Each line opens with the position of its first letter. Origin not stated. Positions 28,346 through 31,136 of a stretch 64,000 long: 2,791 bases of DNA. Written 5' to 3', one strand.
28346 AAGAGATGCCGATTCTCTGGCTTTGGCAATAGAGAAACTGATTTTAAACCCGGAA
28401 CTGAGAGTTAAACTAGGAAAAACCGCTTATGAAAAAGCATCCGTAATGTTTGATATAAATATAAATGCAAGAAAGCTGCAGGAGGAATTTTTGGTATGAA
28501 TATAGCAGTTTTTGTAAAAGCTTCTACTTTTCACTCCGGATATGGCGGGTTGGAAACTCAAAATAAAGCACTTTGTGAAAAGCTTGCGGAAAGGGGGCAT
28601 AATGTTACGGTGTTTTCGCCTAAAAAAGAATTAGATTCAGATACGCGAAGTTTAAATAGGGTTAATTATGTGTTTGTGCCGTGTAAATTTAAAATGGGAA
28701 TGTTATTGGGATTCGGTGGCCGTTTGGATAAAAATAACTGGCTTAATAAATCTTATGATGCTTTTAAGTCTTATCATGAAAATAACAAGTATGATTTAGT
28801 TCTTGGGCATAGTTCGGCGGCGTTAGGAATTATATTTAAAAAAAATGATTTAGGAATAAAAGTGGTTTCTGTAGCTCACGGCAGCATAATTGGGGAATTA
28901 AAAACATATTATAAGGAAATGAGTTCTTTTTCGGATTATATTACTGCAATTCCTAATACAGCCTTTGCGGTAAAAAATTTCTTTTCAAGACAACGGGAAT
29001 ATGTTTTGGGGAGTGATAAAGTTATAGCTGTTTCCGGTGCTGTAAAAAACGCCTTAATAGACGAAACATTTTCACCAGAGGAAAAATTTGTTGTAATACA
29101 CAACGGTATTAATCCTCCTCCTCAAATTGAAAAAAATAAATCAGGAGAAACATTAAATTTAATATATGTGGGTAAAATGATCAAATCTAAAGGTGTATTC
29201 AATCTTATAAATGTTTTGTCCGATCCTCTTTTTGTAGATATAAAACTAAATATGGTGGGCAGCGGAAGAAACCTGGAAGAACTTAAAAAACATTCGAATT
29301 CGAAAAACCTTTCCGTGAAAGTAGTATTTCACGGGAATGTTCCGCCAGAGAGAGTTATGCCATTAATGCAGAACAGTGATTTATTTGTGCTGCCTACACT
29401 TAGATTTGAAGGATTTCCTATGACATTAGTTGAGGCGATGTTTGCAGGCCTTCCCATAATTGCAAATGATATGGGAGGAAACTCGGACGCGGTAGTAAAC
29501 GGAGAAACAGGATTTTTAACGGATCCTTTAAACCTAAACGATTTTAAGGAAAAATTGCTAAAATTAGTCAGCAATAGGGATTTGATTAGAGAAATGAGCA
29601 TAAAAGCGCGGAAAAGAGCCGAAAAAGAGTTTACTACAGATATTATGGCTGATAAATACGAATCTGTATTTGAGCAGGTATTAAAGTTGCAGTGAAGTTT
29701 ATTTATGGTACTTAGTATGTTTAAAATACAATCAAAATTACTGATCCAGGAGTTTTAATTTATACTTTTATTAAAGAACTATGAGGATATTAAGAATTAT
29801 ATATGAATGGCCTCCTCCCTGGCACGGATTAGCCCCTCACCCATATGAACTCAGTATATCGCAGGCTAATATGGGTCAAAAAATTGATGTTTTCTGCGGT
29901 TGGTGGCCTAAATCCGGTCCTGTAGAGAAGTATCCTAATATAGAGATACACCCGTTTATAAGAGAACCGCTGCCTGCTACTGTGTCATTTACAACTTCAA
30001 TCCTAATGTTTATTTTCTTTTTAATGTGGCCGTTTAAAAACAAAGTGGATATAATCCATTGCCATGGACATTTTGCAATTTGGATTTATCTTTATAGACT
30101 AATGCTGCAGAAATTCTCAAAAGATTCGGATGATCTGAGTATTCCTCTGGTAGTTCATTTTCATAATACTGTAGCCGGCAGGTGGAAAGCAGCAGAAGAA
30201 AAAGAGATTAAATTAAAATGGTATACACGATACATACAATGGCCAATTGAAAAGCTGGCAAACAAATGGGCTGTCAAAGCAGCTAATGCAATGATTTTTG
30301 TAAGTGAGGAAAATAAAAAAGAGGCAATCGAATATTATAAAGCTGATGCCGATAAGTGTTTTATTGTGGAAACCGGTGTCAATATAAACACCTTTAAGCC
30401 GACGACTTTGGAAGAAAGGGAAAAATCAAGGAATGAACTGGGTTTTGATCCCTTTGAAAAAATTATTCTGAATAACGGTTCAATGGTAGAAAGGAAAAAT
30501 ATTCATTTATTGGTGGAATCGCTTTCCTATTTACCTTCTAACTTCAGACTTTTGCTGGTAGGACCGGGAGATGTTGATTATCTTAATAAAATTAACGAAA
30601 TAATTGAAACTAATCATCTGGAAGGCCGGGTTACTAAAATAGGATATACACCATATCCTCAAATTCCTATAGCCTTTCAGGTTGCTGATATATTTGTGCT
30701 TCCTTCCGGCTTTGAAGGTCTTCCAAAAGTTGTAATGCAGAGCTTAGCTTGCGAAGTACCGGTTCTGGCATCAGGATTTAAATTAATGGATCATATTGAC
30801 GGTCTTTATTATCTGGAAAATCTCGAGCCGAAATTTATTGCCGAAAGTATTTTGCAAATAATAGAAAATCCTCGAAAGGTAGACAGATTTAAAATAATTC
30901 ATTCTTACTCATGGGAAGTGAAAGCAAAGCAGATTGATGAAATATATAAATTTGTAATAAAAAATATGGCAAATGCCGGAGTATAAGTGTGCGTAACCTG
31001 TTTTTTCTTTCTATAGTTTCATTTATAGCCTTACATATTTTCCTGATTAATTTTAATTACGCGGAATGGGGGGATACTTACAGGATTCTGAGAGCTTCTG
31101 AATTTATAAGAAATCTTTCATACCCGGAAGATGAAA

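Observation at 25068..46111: Unusually dense extracytoplasmic glycosylation island: about 7 polyprenyl-P-sugar synthase-type GT2s, 4-7 GT-C membrane transferases and 2 Wzx-like flippases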

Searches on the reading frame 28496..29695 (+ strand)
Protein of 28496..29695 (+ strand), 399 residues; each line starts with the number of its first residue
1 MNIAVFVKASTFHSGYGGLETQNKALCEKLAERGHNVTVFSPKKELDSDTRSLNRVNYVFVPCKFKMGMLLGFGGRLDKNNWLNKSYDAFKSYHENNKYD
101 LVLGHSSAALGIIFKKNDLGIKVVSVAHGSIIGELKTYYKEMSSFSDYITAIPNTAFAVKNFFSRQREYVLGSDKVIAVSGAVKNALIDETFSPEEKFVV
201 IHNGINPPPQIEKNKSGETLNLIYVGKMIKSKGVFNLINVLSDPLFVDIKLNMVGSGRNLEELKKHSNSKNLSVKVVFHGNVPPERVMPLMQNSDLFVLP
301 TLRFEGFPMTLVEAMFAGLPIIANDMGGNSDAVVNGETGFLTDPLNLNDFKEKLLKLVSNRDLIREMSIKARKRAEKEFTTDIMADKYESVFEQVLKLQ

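Call 5: search_protein_families(library=pfam, proteins=[window:28496-29695:+], max_evalue=0.01)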
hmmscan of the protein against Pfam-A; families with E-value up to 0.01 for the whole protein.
window:28496-29695:+ (399 aa): 7 families
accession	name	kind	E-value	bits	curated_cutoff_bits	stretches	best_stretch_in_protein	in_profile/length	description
PF00534.26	Glycos_transf_1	-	2.4e-37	128.6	26.4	1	214-374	10-172/172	Glycosyl transferases group 1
PF13692.12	Glyco_trans_1_4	-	7.9e-28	97.9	27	1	221-360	3-142/142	Glycosyl transferases group 1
PF13439.12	Glyco_transf_4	-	2e-19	70.7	28.5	1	16-207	1-168/170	Glycosyltransferase Family 4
PF20706.3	GT4-conflict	-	1.2e-10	41.5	26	1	11-328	6-315/385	Family 4 Glycosyltransferase in conflict systems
PF13579.12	Glyco_trans_4_4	-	1.6e-08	35.5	29.7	1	17-204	1-158/158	Glycosyl transferase 4-like domain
PF13524.12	Glyco_trans_1_2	-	4.3e-07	30.4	25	1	250-387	16-141/144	Glycosyl transferase-like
PF13477.12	Glyco_trans_4_2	-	0.0055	17.3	23.4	0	25-132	15-111/139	Glycosyl transferase 4-like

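Call 55: search_protein_families(library=ncbifam, proteins=[window:28496-29695:+], max_evalue=0.001)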
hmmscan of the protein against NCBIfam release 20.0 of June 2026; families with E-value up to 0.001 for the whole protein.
window:28496-29695:+ (399 aa): 40 families (the best 25 are shown)
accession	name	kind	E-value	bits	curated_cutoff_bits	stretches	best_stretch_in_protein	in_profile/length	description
NF007396.0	PRK09922.1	equivalog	3.5e-31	108.4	385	1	166-370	129-336/361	lipopolysaccharide 1,6-galactosyltransferase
TIGR03088.1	stp2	hypoth_equivalog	3.8e-31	108.5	409.05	1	175-396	139-374/374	TIGR03088 family PEP-CTERM/XrtA system glycosyltransferase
TIGR03999.1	thiol_BshA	equivalog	1.3e-28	100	273.7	1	170-396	142-374/375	N-acetyl-alpha-D-glucosaminyl L-malate synthase BshA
NF041876.1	EPS_EpsE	equivalog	4.2e-23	82.2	400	1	208-386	203-387/389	exopolysaccharide biosynthesis GT4 family glycosyltransferase EpsE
TIGR02149.1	glgA_Coryne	subfamily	3.7e-21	75.7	302.4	1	169-396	141-391/391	glycogen synthase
TIGR04157.1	glyco_rSAM_CFB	subfamily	8.8e-21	74.3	400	1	158-391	155-405/406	TIGR04157 family glycosyltransferase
NF038229.1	Glyco4_Geo_Pelo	equivalog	1.1e-20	74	400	1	172-396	109-337/338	GPMC system family 4 glycosyltransferase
NF047684.1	TeichurnBiosyTuaC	equivalog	2.8e-20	72.6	550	1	222-396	222-390/391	teichuronic acid biosynthesis protein TuaC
NF046085.1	XrtY_assoc_Gly1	equivalog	1.3e-19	70.3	400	1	184-396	171-385/387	XrtY-associated glycosyltransferase XYAG1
NF047880.1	glyco_SdgA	exception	3e-17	62.4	800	1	158-391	254-486/488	serine-aspartate repeat adhesin O-glycosyltransferase SdgA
TIGR04063.1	stp3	hypoth_equivalog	1.8e-16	60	442.05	1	174-396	159-396/397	TIGR04063 family PEP-CTERM/XrtA system glycosyltransferase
TIGR03449.1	mycothiol_MshA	equivalog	3.5e-15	55.8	462.5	1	253-396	262-404/406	D-inositol-3-phosphate glycosyltransferase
NF041010.1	glycosy_Agl16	equivalog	5.6e-15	55.1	575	1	166-393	127-349/352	glycosylation protein Agl16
NF012028.0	PRK15484.1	subfamily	5.4e-14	52.1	618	1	214-394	188-377/380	lipopolysaccharide N-acetylglucosaminyltransferase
NF038295.1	EPS_HpsP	equivalog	1.3e-13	50.7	550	1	184-395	164-387/388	hormogonium polysaccharide biosynthesis glycosyltransferase HpsP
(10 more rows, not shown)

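Call 101: search_solved_structures(query=window:28496-29695:+, max_evalue=0.001)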
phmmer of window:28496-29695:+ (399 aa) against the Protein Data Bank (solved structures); distinct sequences matched with E-value up to 0.001: 71 (the best 60 are shown).
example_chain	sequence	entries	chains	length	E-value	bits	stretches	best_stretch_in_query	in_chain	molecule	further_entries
2jjm_A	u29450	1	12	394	9.7e-15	57.4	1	219-397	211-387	GLYCOSYL TRANSFERASE, GROUP 1 FAMILY PROTEIN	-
3mbo_A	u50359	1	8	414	1.1e-14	57.2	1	219-397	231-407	Glycosyltransferase, group 1 family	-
4x6l_A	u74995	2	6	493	5.2e-14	55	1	222-392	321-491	TarM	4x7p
4x7m_A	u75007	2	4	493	5.3e-14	55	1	222-392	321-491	TarM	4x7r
4wac_A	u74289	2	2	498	5.3e-14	55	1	222-392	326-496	Glycosyl transferase, group 1 family protein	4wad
5n7z_A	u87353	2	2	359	1.5e-13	53.5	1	165-360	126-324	Lipopolysaccharide 1,6-galactosyltransferase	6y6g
5n80_A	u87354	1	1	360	1.5e-13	53.5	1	165-360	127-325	Lipopolysaccharide 1,6-galactosyltransferase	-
6y6i_A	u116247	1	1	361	1.5e-13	53.5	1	165-360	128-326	Lipopolysaccharide 1,6-galactosyltransferase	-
5d00_A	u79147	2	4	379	3.8e-12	48.9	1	170-394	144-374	N-acetyl-alpha-D-glucosaminyl L-malate synthase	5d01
2x6q_A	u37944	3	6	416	6.3e-11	44.9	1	284-390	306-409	TREHALOSE-SYNTHASE TRET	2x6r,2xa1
6d9t_A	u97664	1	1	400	6.8e-11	44.8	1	222-396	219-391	Glycosyl transferase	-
6n1x_A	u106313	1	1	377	7.7e-11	44.6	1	222-396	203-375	Glycosyltransferase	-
7qsg_A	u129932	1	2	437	1.6e-10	43.6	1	174-395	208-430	D-inositol 3-phosphate glycosyltransferase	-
2xa2_A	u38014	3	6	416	2.8e-10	42.8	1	284-390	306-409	TREHALOSE-SYNTHASE TRET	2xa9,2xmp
7mi0_A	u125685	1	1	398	3.2e-10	42.6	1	91-397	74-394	Glycosyltransferase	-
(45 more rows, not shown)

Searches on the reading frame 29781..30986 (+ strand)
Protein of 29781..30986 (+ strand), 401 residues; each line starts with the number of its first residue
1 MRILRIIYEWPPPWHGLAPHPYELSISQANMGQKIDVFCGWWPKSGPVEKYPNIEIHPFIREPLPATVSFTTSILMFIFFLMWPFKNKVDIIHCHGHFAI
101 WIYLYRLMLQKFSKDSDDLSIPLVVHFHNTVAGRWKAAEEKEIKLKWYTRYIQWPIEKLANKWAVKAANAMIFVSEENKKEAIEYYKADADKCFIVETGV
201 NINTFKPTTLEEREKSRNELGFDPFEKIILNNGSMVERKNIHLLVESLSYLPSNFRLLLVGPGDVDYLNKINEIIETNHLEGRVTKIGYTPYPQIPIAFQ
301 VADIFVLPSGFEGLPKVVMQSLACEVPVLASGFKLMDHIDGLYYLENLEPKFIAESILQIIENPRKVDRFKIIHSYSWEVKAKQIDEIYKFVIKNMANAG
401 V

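Call 5: search_protein_families(library=pfam, proteins=[window:29781-30986:+], max_evalue=0.01)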
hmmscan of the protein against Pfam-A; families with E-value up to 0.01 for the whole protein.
window:29781-30986:+ (401 aa): 5 families
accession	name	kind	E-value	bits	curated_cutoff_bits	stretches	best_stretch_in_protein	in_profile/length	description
PF00534.26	Glycos_transf_1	-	2.2e-21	76.6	26.4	1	213-370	2-165/172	Glycosyl transferases group 1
PF13439.12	Glyco_transf_4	-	7.7e-19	68.8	28.5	1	16-202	3-168/170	Glycosyltransferase Family 4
PF13692.12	Glyco_trans_1_4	-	1e-16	61.9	27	1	227-363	2-142/142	Glycosyl transferases group 1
PF08323.17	Glyco_transf_5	-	5.8e-06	26.6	22.7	1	85-186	125-228/239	Starch synthase catalytic domain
PF13579.12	Glyco_trans_4_4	-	0.00036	21.3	29.7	1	63-196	46-155/158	Glycosyl transferase 4-like domain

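Call 55: search_protein_families(library=ncbifam, proteins=[window:29781-30986:+], max_evalue=0.001)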
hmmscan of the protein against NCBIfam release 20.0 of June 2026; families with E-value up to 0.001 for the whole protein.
window:29781-30986:+ (401 aa): 26 families (the best 25 are shown)
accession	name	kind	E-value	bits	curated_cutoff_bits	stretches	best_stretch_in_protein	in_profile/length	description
NF047684.1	TeichurnBiosyTuaC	equivalog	7.6e-20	71.2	550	1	162-339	159-327/391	teichuronic acid biosynthesis protein TuaC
TIGR02149.1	glgA_Coryne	subfamily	9.4e-19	67.8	302.4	1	157-392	134-390/391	glycogen synthase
TIGR03449.1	mycothiol_MshA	equivalog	2.1e-16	59.8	462.5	1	158-393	155-404/406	D-inositol-3-phosphate glycosyltransferase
TIGR04047.1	MSMEG_0565_glyc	hypoth_equivalog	4.1e-16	59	259.85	1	162-390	133-372/373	MSMEG_0565 family glycosyltransferase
NF050063.1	ProtGlycPglJ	equivalog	2.5e-14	53.3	500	1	166-332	143-296/363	N-acetylgalactosamine-N,N'-diacetylbacillosaminyl-diphospho-undecaprenol 4-alpha-N-acetylgalactosaminyltransferase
TIGR04157.1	glyco_rSAM_CFB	subfamily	2.5e-14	53.1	400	1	161-331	163-330/406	TIGR04157 family glycosyltransferase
NF038295.1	EPS_HpsP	equivalog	2.2e-13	50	550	1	161-391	148-386/388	hormogonium polysaccharide biosynthesis glycosyltransferase HpsP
TIGR03999.1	thiol_BshA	equivalog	3.1e-12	46.1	273.7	1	161-372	138-347/375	N-acetyl-alpha-D-glucosaminyl L-malate synthase BshA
NF053513.1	Gtran_IagA_BgsA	equivalog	4.4e-12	45.7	460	1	167-390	105-329/333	LTA glycolipid anchor biosynthesis glycosyltransferase, IagA/BgsA family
NF046085.1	XrtY_assoc_Gly1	equivalog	2.4e-11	43.1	400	1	221-369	206-355/387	XrtY-associated glycosyltransferase XYAG1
NF053787.1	GlcN_PG_synth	equivalog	8.2e-11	41.3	480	1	192-392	165-359/361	N-acetylglucosaminyl phosphatidylglycerol synthase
TIGR03088.1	stp2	hypoth_equivalog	1.5e-10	40.7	409.05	1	175-332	144-303/374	TIGR03088 family PEP-CTERM/XrtA system glycosyltransferase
NF041876.1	EPS_EpsE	equivalog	2.6e-10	40.1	400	1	162-369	158-367/389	exopolysaccharide biosynthesis GT4 family glycosyltransferase EpsE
NF012028.0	PRK15484.1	subfamily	1.5e-09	37.5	618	1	168-388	139-374/380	lipopolysaccharide N-acetylglucosaminyltransferase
NF049987.1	DaglGlyslTfaseDgs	equivalog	8.5e-09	34.8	500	1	120-395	63-330/332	processive diacylglycerol alpha-glucosyltransferase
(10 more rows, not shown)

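Call 100: search_solved_structures(query=window:29781-30986:+, max_evalue=0.001)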
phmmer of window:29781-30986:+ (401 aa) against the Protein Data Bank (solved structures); distinct sequences matched with E-value up to 0.001: 14.
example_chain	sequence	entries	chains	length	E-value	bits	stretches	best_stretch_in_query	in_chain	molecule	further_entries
6kih_A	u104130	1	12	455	1.7e-11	47.1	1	165-391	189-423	Tll1590 protein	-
3c4q_A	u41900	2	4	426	4.1e-10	42.5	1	163-395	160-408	Predicted glycosyltransferases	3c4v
3c48_A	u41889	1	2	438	4.4e-10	42.4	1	163-395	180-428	Predicted glycosyltransferases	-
6tvp_A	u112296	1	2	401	7e-10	41.7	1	158-391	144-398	Alpha-maltose-1-phosphate synthase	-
7mi0_A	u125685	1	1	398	6.9e-09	38.5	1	161-397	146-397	Glycosyltransferase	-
3okc_A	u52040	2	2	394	4.1e-08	35.9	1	197-390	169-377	GDP-mannose-dependent alpha-(1-6)-phosphatidylinositol monomannoside mannosyltransferase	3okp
3oka_A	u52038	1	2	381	6.3e-08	35.3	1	197-386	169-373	GDP-mannose-dependent alpha-(1-6)-phosphatidylinositol monomannoside mannosyltransferase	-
4xso_B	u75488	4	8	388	1.5e-06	30.8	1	179-338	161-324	Alr3699 protein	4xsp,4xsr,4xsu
2jjm_A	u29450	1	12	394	7.7e-05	25.1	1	215-364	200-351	GLYCOSYL TRANSFERASE, GROUP 1 FAMILY PROTEIN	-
3mbo_A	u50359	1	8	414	8.9e-05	24.9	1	215-364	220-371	Glycosyltransferase, group 1 family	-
8qoy_A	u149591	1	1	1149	0.00014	24.3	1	214-333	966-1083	TagF-like capsule polymerase Cps3D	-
4x6l_A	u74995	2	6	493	0.00042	22.7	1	224-365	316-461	TarM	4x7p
4wac_A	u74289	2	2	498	0.00043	22.7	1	224-365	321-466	Glycosyl transferase, group 1 family protein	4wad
4x7m_A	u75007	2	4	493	0.00043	22.7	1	224-365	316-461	TarM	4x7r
